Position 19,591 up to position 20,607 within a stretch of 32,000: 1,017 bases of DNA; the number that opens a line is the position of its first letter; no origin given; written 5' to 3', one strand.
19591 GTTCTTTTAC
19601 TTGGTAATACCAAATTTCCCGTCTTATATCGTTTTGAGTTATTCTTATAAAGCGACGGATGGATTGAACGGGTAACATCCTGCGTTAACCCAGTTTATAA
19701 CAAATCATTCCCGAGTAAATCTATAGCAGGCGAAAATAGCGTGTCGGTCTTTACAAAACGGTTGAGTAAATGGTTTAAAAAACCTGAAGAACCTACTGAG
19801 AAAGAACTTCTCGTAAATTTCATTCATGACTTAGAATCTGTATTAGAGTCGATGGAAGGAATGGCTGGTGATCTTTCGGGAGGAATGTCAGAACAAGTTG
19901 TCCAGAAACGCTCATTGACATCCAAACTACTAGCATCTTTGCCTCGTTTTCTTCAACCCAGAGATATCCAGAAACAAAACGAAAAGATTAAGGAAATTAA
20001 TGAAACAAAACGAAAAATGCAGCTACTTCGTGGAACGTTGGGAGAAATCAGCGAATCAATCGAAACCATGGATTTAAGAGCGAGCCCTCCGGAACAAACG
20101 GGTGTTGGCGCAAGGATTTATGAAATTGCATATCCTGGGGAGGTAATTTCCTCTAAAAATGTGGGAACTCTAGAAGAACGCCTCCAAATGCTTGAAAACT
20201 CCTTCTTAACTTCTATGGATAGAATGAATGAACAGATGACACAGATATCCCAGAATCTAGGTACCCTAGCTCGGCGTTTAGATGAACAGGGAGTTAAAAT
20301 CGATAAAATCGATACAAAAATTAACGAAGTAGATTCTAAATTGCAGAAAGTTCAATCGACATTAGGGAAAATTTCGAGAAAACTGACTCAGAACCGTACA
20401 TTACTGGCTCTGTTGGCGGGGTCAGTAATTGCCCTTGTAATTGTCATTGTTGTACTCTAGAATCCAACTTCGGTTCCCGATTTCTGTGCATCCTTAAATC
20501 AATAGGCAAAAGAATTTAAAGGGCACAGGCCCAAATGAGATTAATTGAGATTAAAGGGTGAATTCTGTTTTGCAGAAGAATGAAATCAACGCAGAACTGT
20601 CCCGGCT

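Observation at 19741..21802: SNARE-like gene, roadblock/MglB and tfe in one co-oriented run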

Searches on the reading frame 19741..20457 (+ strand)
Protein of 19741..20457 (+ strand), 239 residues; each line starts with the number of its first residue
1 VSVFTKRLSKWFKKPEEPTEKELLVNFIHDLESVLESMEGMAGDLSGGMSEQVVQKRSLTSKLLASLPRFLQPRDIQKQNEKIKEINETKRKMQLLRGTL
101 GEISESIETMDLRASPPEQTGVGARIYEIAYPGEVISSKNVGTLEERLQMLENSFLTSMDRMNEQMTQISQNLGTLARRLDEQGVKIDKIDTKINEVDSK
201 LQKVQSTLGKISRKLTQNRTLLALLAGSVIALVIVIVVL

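Call 3: search_protein_families(library=pfam, proteins=[window:19741-20457:+], max_evalue=1)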
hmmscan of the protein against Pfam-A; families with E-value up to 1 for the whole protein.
window:19741-20457:+ (239 aa): 70 families (the best 25 are shown)
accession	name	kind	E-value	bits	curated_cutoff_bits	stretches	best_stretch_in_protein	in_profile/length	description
PF23991.1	DUF7310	-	1.2e-05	26.2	40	1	144-213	1-65/83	Coiled-coil region of unknown function (DUF7310)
PF05739.25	SNARE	-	0.00014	22.3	26.8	1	187-237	3-53/53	SNARE domain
PF04912.19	Dynamitin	-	0.00016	21.6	31.8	1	62-215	133-292/396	Dynamitin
PF12352.13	V-SNARE_C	-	0.00021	22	27.1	1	178-214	29-65/66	Snare region anchored in the vesicle membrane C-terminus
PF07889.17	DUF1664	-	0.00057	20.4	34.6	1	149-215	44-110/124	Protein of unknown function (DUF1664)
PF24481.2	CT398_CC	-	0.0013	19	27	1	140-217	89-166/180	CT398-like coiled coil hairpin domain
PF14712.11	Snapin_Pallidin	-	0.0016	19.3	29.6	1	153-211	30-88/89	Snapin/Pallidin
PF21773.2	ODAD1_CC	-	0.003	17.1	27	1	140-225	199-284/287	ODAD1 central coiled coil region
PF01519.22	DUF16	-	0.0037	18.1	40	1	157-215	41-99/104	Protein of unknown function DUF16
PF05531.17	NPV_P10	-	0.0044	17.9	29.8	1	159-202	20-66/75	Nucleopolyhedrovirus P10 protein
PF06419.17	COG6_N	-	0.0054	17.3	27.4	1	143-214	19-90/114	Conserved oligomeric complex COG6, N-terminal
PF02646.22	RmuC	-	0.0056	16.3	26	1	158-221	220-284/291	RmuC family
PF04849.18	HAP1_N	-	0.0067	16.1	33.9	1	142-219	193-270/307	HAP1 N-terminal conserved region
PF02601.20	Exonuc_VII_L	-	0.0076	16.2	35.9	1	142-219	147-225/315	Exonuclease VII, large subunit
PF10498.14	IFT57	-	0.0076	15.7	40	1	140-219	237-316/360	Intra-flagellar transport protein 57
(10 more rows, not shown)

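Call 4: search_protein_families(library=ncbifam, proteins=[window:19741-20457:+], max_evalue=1)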
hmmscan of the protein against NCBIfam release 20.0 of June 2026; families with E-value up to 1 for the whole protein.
window:19741-20457:+ (239 aa): 25 families
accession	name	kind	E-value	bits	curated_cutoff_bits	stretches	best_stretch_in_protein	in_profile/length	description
NF047516.1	LA_3659_fam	equivalog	0.00033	20.3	36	1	154-225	89-161/221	LA_3659 family protein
NF047514.1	SpiroCoCo_N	equivalog_domain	0.00033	20.3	75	1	154-225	89-161/221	SpiroCoCo family coiled-coil protein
NF047515.1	SpiroCoCo_C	equivalog_domain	0.0013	18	125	1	24-214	40-226/313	SpiroCoCo family coiled-coil protein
NF002572.0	PRK02224.1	equivalog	0.0014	17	1087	1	50-223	303-450/888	DNA double-strand break repair ATPase Rad50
TIGR03930.1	WXG100_ESAT6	subfamily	0.0015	18.7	44.85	1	153-193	47-87/90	WXG100 family type VII secretion target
NF002244.0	PRK01156.1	equivalog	0.0023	16.1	847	2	75-137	627-687/895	DNA double-strand break repair ATPase Rad50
TIGR02169.1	SMC_prok_A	equivalog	0.0054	14.5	729.4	1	55-216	731-893/1165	chromosome segregation protein SMC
NF052320.1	Cbp1_fam_LP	subfamily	0.0059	16.1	90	1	149-223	71-140/286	Cbp1 family collagen-binding glycoprotein adhesin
NF052682.1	morpho_FcmC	equivalog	0.011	16.1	90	1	139-192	67-124/159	filament morphology membrane protein FcmC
NF041034.1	Rad50_Sulf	equivalog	0.012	13.5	1000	1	81-219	591-710/872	DNA double-strand break repair ATPase Rad50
NF003034.1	PRK03918.1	equivalog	0.015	13.3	700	1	74-216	276-415/878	DNA double-strand break repair ATPase Rad50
TIGR04211.1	SH3_and_anchor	equivalog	0.017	14.8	65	1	153-216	55-118/198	TIGR04211 family SH3 domain-containing protein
NF007197.1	PRK09618.1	equivalog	0.018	15.1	129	1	149-220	55-126/138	flagellar hook assembly protein FlgD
TIGR04523.1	Mplasa_alph_rch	subfamily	0.018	13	270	1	157-218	496-557/745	helix-rich protein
NF045487.1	ASRP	equivalog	0.02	13.5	300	1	143-219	380-456/593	archaea-specific SMC-related protein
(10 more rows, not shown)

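Call 5: find_homologous_proteins(query=window:19741-20457:+)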
Query window:19741-20457:+ (239 aa): 67 proteins with E <= 0.001 among 2059 candidates. Only proteins of 131 to 419 residues were searched: fused or split forms outside these lengths cannot appear, so this answer is no evidence that the protein stands alone or is whole; lengths 'longer' or 'shorter' looks for them.
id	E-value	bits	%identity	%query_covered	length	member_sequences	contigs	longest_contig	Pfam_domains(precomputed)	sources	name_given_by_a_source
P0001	1.4e-142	490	100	100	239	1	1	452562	PF23991.2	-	-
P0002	1.3e-134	464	94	95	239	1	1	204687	-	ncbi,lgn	ncbi:MAG: hypothetical protein ACFFE8_00625 [Candidatus Heimdallarchaeota archaeon]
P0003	1.0e-127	442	89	95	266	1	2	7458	PF23991.2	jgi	jgi:archaellum component FlaC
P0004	3.7e-123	427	87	100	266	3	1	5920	-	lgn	-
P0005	5.8e-117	407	80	100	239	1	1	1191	PF05739.26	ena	-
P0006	9.2e-110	383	78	95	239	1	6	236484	-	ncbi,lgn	ncbi:MAG: hypothetical protein ACFFB2_07035 [Promethearchaeota archaeon]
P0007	6.9e-108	377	75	95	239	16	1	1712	-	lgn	-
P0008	2.2e-107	376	76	95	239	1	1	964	-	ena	-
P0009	7.8e-106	370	75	95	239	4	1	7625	-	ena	-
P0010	2.3e-105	369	75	95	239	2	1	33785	-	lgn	-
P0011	3.5e-105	368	73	95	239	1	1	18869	-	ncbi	ncbi:MAG: hypothetical protein ACFFAE_09340 [Candidatus Hodarchaeota archaeon]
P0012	4.8e-105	368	74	95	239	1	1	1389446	-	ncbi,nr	ncbi:MAG: hypothetical protein JSU57_02915 [Candidatus Heimdallarchaeota archaeon]|nr:MAG: hypotheti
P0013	5.0e-105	368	74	96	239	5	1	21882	PF23991.2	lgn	-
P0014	6.4e-105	367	74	95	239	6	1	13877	-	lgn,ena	-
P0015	7.2e-105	367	75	95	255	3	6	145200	-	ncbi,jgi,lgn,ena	-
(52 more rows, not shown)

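Call 14: search_solved_structures(query=window:19741-20457:+, max_evalue=1, show_alignments=3)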
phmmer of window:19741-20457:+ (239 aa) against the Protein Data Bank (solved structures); distinct sequences matched with E-value up to 1: 30.
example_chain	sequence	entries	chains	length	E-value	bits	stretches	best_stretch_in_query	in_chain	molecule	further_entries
6gao_A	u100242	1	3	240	0.008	19.3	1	82-227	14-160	Outer capsid protein sigma-1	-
6gaj_A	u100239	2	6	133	0.008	19.3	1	108-217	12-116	Outer capsid protein sigma-1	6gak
6eb9_A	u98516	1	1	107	0.012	18.7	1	183-236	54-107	Phosphoprotein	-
2xzr_A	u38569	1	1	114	0.057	16.5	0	165-214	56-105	IMMUNOGLOBULIN-BINDING PROTEIN EIBD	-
6mdm_H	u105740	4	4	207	0.06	16.4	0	143-210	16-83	Synaptosomal-associated protein 25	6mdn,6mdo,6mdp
3j96_M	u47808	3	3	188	0.071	16.2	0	152-210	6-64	Synaptosomal-associated protein 25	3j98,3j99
3j97_M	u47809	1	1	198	0.083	16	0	144-210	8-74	Synaptosomal-associated protein 25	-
4ll8_A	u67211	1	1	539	0.22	14.6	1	136-216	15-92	Myosin-4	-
9ojz_I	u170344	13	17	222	0.23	14.5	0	143-210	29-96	Synaptosomal-associated protein 25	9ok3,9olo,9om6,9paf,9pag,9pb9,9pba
3rk2_C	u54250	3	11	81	0.34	13.9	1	143-208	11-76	Synaptosomal-associated protein 25 | SNAP25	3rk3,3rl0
4gjw_A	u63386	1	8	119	0.36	13.9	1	183-236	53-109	Phosphoprotein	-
1kil_C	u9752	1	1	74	0.38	13.8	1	144-208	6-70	SNAP-25 N-terminal SNARE motif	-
2n1t_C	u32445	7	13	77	0.39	13.8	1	144-209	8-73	Synaptosomal-associated protein 25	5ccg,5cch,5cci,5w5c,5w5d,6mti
2kog_A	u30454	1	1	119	0.39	13.8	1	156-238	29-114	Vesicle-associated membrane protein 2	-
1n7s_C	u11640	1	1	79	0.39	13.8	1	143-209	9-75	SNAP-25A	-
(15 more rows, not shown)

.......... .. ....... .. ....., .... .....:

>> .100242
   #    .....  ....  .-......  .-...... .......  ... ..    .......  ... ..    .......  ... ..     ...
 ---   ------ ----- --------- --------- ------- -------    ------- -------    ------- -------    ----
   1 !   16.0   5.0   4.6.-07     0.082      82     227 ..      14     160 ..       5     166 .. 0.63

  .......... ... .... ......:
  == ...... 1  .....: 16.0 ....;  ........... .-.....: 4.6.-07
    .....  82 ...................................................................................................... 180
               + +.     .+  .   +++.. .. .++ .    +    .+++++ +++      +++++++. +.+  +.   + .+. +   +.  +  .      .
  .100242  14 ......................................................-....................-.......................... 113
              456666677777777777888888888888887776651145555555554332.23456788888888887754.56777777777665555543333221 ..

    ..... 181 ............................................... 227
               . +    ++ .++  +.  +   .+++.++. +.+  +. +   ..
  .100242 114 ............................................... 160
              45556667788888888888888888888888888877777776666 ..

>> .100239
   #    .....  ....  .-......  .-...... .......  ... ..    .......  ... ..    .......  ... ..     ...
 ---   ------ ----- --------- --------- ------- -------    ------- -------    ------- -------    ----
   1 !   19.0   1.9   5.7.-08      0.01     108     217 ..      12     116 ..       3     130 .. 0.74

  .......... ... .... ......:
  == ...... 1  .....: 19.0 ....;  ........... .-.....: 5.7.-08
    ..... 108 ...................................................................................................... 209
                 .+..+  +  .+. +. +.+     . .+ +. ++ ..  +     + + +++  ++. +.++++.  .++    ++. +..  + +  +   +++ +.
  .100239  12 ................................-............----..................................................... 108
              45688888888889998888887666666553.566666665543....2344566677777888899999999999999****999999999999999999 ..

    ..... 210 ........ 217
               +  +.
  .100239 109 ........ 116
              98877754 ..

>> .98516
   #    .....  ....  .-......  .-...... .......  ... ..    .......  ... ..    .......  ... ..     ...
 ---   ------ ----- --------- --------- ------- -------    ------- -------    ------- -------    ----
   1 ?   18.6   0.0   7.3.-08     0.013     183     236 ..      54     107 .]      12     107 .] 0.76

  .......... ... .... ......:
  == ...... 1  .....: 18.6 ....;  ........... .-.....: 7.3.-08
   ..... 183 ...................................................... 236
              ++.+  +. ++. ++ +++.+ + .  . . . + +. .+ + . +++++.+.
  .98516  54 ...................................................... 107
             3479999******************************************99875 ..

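Call 17: search_protein_representatives(protein=window:19741-20457:+)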
Query: 239 residues. Proteins with E-value up to 0.001 (for the whole library): 38; up to 1e-10: 21; up to 1e-30: 7. The best 38 are listed.
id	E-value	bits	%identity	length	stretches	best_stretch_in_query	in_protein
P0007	2.2e-108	377.1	77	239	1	1-239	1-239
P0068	1.1e-42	162.6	40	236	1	1-237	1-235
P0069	1.1e-42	162.5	38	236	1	10-239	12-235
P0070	3.4e-42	161.0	69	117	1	1-117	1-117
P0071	2.0e-37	145.4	37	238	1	10-237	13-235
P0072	3.7e-35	138.0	35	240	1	6-239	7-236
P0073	3.5e-31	125.0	32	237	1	4-238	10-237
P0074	1.3e-29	119.9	32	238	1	6-238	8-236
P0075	1.3e-28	116.7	34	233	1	14-233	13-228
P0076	1.2e-26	110.2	30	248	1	5-237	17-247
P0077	1.7e-25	106.4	34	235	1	6-238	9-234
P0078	5.5e-24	101.5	43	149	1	111-238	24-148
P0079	1.6e-21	93.5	29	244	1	15-230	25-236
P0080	2.5e-21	92.8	29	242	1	6-233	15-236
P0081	3.1e-19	86.0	32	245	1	3-237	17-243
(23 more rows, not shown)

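Call 20: search_solved_structures(query=A1, max_evalue=0.1, show_alignments=2)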
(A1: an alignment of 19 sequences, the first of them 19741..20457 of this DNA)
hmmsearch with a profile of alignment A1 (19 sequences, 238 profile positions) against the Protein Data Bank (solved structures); distinct sequences matched with E-value up to 0.1: 39.
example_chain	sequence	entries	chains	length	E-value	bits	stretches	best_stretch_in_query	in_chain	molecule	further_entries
8a3k_UNK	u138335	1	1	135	4.5e-08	36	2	152-212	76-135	sc-apCC-4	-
6gao_A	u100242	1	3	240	5.1e-06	29.3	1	157-216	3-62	Outer capsid protein sigma-1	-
2nps_D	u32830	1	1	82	0.00035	23.3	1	156-216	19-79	Syntaxin-6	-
9y5f_B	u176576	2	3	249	0.00048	22.8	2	140-206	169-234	sc-t-SNARE-5.s.8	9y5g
8qae_A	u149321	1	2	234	0.00079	22.1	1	86-212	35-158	sc-apCC-6-SLLA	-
2ch7_A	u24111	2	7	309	0.0018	20.9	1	10-215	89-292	METHYL-ACCEPTING CHEMOTAXIS PROTEIN | Methyl-accepting chemotaxis protein 2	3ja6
9r1m_A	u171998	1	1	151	0.0025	20.4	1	145-212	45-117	sc-apCC-4-LMF-1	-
9r1n_A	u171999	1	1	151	0.0026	20.4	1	152-212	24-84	sc-apCC-4-DPH-2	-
2ch7_B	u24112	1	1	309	0.0027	20.3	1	10-215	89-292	METHYL-ACCEPTING CHEMOTAXIS PROTEIN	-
8qox_B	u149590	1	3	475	0.0027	20.3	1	119-237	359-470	Conserved membrane protein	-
3ja6_H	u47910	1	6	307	0.0029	20.3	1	10-215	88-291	Methyl-accepting chemotaxis protein 2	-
6gaj_A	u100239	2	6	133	0.0043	19.7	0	159-216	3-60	Outer capsid protein sigma-1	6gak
2xhe_B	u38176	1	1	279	0.0051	19.5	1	135-207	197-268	SYNTAXIN1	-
8qaf_A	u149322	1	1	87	0.0059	19.2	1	152-212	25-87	sc-apCC-8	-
4iyp_A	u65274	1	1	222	0.0067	19.1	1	70-152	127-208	Immunoglobulin-binding protein 1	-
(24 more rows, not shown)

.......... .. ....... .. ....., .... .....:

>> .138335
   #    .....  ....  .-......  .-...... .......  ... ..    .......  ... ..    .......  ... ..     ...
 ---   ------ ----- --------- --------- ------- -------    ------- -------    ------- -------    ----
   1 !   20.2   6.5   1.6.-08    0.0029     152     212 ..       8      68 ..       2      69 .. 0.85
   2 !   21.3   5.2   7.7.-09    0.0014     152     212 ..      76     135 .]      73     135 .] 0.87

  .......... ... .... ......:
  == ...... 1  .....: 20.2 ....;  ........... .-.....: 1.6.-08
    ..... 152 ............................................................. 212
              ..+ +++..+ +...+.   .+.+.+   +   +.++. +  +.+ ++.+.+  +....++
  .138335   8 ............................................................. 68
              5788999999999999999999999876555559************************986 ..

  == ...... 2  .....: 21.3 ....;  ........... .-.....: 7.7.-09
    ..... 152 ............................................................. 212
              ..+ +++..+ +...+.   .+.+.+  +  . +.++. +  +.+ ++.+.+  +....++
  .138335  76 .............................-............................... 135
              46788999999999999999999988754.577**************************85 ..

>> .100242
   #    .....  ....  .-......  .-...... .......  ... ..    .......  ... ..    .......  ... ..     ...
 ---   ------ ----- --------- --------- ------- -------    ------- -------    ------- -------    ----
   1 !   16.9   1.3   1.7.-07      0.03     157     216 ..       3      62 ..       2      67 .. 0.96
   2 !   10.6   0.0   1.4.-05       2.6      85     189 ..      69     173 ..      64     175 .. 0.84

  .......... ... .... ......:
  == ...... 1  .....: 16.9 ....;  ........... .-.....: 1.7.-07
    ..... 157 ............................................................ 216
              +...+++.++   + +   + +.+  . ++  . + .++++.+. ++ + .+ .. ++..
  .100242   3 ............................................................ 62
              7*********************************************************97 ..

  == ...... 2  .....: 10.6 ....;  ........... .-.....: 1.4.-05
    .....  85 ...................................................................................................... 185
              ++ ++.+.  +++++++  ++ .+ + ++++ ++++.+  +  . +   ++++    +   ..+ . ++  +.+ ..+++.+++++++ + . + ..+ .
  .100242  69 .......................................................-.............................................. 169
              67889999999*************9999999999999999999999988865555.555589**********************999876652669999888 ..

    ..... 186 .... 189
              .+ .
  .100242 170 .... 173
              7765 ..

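Call 88: find_encoding_contigs(protein=P0068, flank=4000, max_places=4)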
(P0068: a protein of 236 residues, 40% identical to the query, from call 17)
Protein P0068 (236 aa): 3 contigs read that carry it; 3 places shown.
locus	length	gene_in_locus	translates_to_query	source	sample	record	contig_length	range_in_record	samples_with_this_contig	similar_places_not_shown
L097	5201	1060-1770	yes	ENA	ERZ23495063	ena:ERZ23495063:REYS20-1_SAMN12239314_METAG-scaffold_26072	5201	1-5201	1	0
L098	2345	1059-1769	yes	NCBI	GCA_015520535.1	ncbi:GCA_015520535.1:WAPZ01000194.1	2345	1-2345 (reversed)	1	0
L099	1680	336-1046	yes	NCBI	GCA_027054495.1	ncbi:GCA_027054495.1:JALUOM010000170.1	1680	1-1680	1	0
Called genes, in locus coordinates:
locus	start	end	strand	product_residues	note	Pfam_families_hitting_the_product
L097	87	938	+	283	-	-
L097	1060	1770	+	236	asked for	PF06705:SF-assemblin (weak)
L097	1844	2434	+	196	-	-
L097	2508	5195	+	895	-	PF00270:DEAD, PF01695:IstB_IS21 (weak), PF04851:ResIII, PF20720:nSTAND3 (weak), PF22527:DEXQc_Suv3, PF00271:Helicase_C, PF08148:DSHCT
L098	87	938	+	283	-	-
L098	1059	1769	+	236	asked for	PF06705:SF-assemblin (weak)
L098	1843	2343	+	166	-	PF08923:MAPKK1_Int (weak), PF03259:Robl_LC7 (weak)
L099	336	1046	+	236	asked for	PF06705:SF-assemblin (weak)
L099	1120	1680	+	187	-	?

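Call 89: find_encoding_contigs(protein=P0069, flank=4000, max_places=4)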
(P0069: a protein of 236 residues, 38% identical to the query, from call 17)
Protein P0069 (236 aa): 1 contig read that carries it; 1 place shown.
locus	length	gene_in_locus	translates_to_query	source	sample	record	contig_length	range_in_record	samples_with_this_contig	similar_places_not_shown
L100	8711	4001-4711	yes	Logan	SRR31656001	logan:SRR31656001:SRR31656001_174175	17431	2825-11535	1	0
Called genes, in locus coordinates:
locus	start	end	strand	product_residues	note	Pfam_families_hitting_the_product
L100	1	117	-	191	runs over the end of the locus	PF02002:TFIIE_alpha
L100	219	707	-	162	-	-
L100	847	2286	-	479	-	-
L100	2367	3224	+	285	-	-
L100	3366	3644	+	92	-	-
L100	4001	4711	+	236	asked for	PF06419:COG6_N (faint)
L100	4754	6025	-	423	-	PF07969:Amidohydro_3, PF01979:Amidohydro_1, PF07969:Amidohydro_3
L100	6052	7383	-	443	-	PF03951:Gln-synt_N, PF00120:Gln-synt_C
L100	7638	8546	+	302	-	PF01913:FTR, PF02741:FTR_C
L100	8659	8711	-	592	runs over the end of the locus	PF00654:Voltage_CLC, PF00571:CBS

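Call 90: find_encoding_contigs(protein=P0071, flank=4000, max_places=4)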
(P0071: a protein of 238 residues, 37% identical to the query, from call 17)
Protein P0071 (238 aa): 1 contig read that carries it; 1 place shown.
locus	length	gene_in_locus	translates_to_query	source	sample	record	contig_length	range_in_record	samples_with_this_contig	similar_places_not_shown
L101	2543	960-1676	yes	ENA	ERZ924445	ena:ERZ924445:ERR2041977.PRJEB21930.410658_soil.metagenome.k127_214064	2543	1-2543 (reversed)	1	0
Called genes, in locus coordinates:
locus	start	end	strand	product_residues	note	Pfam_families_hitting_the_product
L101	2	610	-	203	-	?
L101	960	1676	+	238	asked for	-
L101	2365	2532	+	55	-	-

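Call 93: find_encoding_contigs(protein=P0072, flank=4000, max_places=3)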
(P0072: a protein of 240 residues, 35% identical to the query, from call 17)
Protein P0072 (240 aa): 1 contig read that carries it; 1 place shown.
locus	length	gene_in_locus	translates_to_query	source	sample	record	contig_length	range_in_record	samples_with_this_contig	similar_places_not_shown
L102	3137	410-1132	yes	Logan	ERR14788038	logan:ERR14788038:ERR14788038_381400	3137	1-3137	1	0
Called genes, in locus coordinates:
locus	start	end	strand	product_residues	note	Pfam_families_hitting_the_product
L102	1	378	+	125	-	?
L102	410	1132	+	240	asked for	-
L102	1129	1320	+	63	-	-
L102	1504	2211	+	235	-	PF00499:Oxidored_q3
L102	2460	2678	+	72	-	PF00420:Oxidored_q2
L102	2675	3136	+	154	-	?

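Call 94: find_encoding_contigs(protein=P0075, flank=4000, max_places=3)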
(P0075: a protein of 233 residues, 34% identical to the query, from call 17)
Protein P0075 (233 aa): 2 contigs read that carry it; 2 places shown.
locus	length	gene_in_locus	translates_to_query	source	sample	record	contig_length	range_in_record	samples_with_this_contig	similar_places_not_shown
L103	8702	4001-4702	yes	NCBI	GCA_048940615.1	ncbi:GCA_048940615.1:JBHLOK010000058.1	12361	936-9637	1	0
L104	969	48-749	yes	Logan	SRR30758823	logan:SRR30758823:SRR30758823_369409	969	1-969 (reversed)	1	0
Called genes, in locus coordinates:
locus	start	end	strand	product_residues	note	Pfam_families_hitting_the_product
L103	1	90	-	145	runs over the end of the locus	PF02036:SCP2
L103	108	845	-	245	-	PF00753:Lactamase_B, PF19583:ODP (faint)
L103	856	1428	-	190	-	PF00025:Arf, PF00503:G-alpha (faint), PF09439:SRPRB, PF00071:Ras, PF04670:Gtr1_RagA (weak), PF08477:Roc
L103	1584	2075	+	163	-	-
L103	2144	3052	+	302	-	PF00892:EamA, PF03151:TPT (weak), PF06027:SLC35F, PF00892:EamA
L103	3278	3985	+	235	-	-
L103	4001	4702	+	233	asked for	-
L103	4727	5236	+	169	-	PF12850:Metallophos_2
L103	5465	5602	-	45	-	PF12323:HTH_OrfB_IS605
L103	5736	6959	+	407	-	PF00025:Arf, PF00071:Ras (faint), PF04670:Gtr1_RagA, PF08477:Roc (weak)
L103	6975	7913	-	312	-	PF00025:Arf, PF00071:Ras (weak)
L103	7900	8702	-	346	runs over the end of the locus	PF01874:CitG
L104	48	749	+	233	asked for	-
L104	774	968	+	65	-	?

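Call 95: find_encoding_contigs(protein=P0077, flank=4000, max_places=3)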
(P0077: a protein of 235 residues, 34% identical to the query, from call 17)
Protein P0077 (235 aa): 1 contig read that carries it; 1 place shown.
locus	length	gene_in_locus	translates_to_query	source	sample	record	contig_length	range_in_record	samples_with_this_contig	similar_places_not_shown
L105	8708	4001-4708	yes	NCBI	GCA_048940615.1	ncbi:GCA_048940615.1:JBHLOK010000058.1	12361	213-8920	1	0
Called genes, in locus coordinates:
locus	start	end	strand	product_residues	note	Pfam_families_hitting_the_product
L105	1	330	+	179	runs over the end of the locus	PF00025:Arf, PF00071:Ras, PF04670:Gtr1_RagA (faint), PF08477:Roc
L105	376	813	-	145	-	PF02036:SCP2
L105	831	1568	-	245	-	PF00753:Lactamase_B, PF19583:ODP (faint)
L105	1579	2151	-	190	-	PF00025:Arf, PF00503:G-alpha (faint), PF09439:SRPRB, PF00071:Ras, PF04670:Gtr1_RagA (weak), PF08477:Roc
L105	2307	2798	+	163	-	-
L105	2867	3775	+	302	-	PF00892:EamA, PF03151:TPT (weak), PF06027:SLC35F, PF00892:EamA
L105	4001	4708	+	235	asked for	-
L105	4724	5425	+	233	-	-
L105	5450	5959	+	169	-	PF12850:Metallophos_2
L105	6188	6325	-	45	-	PF12323:HTH_OrfB_IS605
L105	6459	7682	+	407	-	PF00025:Arf, PF00071:Ras (faint), PF04670:Gtr1_RagA, PF08477:Roc (weak)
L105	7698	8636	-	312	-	PF00025:Arf, PF00071:Ras (weak)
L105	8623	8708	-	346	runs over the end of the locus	PF01874:CitG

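Call 96: find_encoding_contigs(protein=P0074, flank=4000, max_places=3)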
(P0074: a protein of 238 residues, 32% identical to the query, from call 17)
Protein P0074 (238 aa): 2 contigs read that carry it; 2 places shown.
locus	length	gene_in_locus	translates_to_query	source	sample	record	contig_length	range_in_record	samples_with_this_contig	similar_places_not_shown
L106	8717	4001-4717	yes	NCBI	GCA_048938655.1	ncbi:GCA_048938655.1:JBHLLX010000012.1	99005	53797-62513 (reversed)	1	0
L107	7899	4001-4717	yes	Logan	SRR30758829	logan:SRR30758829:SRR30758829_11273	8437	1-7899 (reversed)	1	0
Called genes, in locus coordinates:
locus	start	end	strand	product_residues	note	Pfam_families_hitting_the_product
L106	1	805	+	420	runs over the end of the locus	PF03435:Sacchrp_dh_NADP, PF16653:Sacchrp_dh_C (weak)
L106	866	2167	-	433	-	PF07690:MFS_1, PF12832:MFS_1_like, PF07690:MFS_1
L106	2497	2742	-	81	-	PF13240:Zn_Ribbon_1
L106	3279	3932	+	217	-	PF04108:ATG17_like (weak)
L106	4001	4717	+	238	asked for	-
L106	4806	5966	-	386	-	-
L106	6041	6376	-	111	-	PF01985:CRS1_YhbY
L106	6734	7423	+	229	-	PF00702:Hydrolase, PF13419:HAD_2, PF13242:Hydrolase_like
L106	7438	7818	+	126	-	-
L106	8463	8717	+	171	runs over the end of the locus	PF00009:GTP_EFTU (faint), PF00025:Arf, PF00503:G-alpha (faint), PF09439:SRPRB (weak), PF00071:Ras, PF01926:MMR_HSR1 (weak), PF04670:Gtr1_RagA (weak), PF08477:Roc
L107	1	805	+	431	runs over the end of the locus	PF03435:Sacchrp_dh_NADP, PF16653:Sacchrp_dh_C (weak)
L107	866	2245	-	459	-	PF00083:Sugar_tr (faint), PF07690:MFS_1, PF12832:MFS_1_like, PF07690:MFS_1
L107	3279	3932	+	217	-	PF04108:ATG17_like (weak)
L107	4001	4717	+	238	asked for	-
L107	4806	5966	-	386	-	-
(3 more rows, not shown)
